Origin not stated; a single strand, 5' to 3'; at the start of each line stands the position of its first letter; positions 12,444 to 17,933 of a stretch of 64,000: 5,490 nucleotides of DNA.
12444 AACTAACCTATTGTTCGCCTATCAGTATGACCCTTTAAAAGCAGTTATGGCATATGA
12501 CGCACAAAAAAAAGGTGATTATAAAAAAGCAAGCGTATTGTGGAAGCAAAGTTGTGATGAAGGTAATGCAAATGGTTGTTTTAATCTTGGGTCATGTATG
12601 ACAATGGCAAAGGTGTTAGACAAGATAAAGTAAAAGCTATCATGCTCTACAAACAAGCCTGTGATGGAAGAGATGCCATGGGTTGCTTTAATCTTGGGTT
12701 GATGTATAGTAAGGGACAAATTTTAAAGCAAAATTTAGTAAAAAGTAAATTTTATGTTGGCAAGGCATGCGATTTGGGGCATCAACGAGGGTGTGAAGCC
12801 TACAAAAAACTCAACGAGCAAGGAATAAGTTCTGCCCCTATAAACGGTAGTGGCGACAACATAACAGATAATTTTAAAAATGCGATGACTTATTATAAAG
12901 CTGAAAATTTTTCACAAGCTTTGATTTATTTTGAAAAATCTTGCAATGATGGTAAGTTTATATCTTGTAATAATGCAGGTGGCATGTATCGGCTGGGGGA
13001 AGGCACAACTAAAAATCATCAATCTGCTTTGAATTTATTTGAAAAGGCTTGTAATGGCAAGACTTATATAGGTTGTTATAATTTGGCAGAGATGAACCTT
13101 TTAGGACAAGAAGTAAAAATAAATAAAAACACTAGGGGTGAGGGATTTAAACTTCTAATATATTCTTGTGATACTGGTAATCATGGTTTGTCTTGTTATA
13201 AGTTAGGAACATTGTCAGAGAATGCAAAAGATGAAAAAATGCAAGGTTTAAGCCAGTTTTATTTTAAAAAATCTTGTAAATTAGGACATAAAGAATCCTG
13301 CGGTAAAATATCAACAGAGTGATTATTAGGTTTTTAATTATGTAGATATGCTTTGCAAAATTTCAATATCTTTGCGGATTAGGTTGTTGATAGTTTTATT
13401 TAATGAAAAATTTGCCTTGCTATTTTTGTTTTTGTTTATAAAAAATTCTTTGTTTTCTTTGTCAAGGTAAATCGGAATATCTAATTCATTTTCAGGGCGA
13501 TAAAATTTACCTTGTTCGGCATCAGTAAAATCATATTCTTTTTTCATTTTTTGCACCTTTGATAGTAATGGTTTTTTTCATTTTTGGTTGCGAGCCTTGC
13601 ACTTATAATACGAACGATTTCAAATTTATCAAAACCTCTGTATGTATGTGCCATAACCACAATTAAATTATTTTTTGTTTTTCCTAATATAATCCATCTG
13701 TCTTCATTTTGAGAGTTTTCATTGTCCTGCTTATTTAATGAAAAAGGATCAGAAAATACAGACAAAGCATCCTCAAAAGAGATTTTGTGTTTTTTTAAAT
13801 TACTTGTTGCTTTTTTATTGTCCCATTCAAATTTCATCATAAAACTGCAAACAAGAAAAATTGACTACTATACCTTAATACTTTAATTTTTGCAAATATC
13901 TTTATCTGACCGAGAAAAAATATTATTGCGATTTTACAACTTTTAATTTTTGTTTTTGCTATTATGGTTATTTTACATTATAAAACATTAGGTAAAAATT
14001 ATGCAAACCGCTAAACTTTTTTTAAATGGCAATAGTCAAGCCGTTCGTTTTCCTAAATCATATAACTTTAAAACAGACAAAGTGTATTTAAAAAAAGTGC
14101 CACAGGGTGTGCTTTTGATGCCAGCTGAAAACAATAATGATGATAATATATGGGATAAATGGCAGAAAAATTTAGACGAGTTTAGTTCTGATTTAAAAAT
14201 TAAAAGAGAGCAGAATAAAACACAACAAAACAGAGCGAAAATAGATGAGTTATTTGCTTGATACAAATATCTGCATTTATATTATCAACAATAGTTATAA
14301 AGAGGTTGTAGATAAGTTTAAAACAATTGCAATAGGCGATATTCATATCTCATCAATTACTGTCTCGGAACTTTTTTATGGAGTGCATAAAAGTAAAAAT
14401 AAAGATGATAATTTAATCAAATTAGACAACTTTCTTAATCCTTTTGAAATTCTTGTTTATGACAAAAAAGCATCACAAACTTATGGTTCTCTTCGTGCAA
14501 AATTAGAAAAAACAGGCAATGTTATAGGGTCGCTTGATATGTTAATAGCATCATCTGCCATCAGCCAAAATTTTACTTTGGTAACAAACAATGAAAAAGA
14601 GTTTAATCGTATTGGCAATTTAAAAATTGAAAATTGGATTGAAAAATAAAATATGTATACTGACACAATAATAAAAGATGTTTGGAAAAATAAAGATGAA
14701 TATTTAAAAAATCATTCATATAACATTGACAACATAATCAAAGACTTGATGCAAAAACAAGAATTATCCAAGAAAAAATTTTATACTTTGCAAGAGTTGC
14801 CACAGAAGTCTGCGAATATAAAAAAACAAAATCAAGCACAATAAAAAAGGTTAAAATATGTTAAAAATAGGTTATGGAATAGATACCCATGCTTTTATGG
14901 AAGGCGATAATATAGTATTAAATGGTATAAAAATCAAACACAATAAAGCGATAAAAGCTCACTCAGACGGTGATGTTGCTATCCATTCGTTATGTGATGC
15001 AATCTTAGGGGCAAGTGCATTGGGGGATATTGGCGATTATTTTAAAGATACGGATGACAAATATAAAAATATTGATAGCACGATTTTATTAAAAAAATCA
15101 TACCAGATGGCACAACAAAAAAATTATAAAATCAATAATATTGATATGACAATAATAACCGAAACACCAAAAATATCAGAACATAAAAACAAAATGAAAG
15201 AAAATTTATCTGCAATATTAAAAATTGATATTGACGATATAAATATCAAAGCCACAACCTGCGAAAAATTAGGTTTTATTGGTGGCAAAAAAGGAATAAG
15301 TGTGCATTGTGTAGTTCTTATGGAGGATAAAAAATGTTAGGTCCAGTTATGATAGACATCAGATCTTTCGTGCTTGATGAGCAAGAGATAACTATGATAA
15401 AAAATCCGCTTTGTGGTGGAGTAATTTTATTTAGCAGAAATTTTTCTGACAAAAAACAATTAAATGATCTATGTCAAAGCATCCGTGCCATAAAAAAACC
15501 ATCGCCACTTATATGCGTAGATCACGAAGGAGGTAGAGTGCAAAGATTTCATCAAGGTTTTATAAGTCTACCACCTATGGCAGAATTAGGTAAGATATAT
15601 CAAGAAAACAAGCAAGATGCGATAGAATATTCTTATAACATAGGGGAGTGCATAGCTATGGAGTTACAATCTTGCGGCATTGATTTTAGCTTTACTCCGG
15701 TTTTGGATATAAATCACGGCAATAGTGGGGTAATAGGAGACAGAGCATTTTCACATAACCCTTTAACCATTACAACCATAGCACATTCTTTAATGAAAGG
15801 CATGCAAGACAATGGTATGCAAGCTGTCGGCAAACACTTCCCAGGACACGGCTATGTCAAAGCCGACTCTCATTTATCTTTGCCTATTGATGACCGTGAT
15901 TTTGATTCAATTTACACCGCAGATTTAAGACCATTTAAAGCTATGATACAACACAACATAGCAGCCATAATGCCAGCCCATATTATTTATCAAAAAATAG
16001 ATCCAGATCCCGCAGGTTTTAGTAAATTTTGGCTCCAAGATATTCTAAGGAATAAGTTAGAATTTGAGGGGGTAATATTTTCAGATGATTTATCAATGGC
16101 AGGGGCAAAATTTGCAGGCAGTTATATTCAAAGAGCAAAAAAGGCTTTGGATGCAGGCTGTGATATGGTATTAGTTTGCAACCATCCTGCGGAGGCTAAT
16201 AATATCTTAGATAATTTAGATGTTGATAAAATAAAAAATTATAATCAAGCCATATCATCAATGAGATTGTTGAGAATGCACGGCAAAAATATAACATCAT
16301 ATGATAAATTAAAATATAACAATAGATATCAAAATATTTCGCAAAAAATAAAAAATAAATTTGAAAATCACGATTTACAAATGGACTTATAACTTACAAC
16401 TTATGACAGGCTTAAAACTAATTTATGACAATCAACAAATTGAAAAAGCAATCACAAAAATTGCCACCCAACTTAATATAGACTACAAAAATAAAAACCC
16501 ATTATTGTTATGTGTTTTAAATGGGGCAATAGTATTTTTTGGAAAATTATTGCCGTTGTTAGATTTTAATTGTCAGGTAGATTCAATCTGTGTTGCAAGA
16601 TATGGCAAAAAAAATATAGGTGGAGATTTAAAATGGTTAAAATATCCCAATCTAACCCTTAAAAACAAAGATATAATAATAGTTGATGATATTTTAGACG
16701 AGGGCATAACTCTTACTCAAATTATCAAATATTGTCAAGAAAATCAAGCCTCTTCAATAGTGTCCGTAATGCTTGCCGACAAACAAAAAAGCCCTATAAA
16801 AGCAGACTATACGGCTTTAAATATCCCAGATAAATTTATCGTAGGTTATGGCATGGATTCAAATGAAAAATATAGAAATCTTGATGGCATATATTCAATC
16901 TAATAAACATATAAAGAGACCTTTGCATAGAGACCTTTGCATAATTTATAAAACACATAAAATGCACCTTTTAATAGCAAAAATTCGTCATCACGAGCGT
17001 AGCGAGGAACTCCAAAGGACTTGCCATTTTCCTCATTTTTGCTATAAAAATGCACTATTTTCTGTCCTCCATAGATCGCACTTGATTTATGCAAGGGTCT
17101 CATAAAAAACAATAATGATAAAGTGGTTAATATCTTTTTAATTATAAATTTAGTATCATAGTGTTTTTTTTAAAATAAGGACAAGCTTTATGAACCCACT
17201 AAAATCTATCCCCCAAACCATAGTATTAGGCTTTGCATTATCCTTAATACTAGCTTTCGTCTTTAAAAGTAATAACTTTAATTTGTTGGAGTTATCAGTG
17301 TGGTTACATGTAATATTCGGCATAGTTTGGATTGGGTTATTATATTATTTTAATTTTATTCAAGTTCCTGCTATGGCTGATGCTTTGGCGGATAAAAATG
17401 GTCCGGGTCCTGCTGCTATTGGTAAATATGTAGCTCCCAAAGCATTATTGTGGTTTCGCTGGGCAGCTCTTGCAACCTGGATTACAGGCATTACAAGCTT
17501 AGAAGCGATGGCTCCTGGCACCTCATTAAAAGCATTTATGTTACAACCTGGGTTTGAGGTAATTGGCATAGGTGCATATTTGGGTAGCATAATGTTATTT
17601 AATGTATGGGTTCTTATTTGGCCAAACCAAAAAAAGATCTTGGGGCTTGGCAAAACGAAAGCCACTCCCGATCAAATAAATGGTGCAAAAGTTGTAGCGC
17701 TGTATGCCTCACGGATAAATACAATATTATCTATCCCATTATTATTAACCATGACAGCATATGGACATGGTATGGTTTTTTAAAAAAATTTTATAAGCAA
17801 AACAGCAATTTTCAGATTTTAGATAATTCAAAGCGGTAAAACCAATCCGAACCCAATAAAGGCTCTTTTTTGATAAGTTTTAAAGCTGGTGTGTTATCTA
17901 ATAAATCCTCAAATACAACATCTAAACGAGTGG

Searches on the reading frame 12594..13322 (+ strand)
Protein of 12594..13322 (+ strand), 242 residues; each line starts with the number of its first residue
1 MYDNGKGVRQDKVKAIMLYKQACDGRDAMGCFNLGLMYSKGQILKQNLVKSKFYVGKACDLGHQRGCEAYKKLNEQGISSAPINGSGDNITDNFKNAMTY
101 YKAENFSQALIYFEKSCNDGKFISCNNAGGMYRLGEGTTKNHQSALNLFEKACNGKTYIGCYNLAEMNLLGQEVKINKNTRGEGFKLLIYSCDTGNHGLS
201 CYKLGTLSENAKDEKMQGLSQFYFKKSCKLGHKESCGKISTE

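Call 20: search_protein_families(library=pfam, proteins=[window:12594-13322:+], max_evalue=0.001)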
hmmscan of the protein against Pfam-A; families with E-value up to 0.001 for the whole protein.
window:12594-13322:+ (242 aa): 2 families
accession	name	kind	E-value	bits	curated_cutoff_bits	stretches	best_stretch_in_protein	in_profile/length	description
PF08238.18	Sel1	-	5.5e-25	87.3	30.7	3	29-63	2-36/36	Sel1 repeat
PF07719.23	TPR_2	-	0.00028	21.2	27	0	96-116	7-27/34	Tetratricopeptide repeat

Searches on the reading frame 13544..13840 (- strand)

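Call 82: search_protein_families(library=pfam, proteins=[window:13544-13840:-], max_evalue=0.0001)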
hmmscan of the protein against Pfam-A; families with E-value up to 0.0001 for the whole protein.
window:13544-13840:- (98 aa): 1 family
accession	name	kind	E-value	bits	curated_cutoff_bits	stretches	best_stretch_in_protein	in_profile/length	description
PF04365.19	BrnT_toxin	-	3.5e-25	88.5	34.5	1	6-88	1-77/77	Ribonuclease toxin, BrnT, of type II toxin-antitoxin system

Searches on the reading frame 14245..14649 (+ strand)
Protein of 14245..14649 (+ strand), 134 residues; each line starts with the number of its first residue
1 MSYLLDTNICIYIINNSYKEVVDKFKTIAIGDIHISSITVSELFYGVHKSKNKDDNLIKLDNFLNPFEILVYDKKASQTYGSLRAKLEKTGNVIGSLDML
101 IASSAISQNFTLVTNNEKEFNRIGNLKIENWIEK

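Call 20: search_protein_families(library=pfam, proteins=[window:14245-14649:+], max_evalue=0.001)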
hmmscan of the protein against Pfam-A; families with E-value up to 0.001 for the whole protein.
window:14245-14649:+ (134 aa): 1 family
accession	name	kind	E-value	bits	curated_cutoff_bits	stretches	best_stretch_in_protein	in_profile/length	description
PF01850.27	PIN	-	1.5e-19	71.2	23.6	1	3-124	1-118/120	PIN domain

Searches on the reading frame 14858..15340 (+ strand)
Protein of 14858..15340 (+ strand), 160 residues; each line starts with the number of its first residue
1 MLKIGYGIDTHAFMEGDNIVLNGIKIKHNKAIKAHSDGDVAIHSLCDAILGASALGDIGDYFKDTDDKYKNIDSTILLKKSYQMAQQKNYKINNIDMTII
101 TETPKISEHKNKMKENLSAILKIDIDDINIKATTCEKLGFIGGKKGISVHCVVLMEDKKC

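Call 20: search_protein_families(library=pfam, proteins=[window:14858-15340:+], max_evalue=0.001)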
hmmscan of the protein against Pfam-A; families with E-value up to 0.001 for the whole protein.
window:14858-15340:+ (160 aa): 1 family
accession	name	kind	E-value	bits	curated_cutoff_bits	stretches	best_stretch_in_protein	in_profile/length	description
PF02542.21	YgbB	-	4e-61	206.3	26.7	1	3-155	2-154/155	YgbB family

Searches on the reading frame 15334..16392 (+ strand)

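Call 20: search_protein_families(library=pfam, proteins=[window:15334-16392:+], max_evalue=0.001)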
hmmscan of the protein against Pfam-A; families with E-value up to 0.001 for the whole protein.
window:15334-16392:+ (352 aa): 1 family
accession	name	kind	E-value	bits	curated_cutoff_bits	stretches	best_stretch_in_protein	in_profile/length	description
PF00933.27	Glyco_hydro_3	-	4.9e-78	263.2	27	1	15-302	17-303/316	Glycosyl hydrolase family 3 N terminal domain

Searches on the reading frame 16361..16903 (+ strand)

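Call 20: search_protein_families(library=pfam, proteins=[window:16361-16903:+], max_evalue=0.001)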
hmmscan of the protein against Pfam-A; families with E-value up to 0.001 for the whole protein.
window:16361-16903:+ (180 aa): 1 family
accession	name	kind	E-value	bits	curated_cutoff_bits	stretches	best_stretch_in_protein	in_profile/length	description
PF00156.33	Pribosyltran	-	4.6e-22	78.5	26.3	1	21-167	5-157/158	Phosphoribosyl transferase domain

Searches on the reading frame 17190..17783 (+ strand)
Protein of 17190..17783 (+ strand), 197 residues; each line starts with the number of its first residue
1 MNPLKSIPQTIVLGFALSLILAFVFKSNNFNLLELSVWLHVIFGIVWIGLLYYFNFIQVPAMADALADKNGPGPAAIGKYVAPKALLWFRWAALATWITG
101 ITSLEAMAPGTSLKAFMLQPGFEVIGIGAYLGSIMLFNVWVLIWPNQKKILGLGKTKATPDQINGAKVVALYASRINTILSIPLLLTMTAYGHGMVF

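Call 20: search_protein_families(library=pfam, proteins=[window:17190-17783:+], max_evalue=0.001)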
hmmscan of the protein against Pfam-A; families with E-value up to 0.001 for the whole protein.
window:17190-17783:+ (197 aa): 1 family
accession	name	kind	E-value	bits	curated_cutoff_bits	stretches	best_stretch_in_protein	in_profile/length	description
PF06181.16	Urate_ox_N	-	2.4e-15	57.2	26.9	2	125-196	174-243/295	Urate oxidase N-terminal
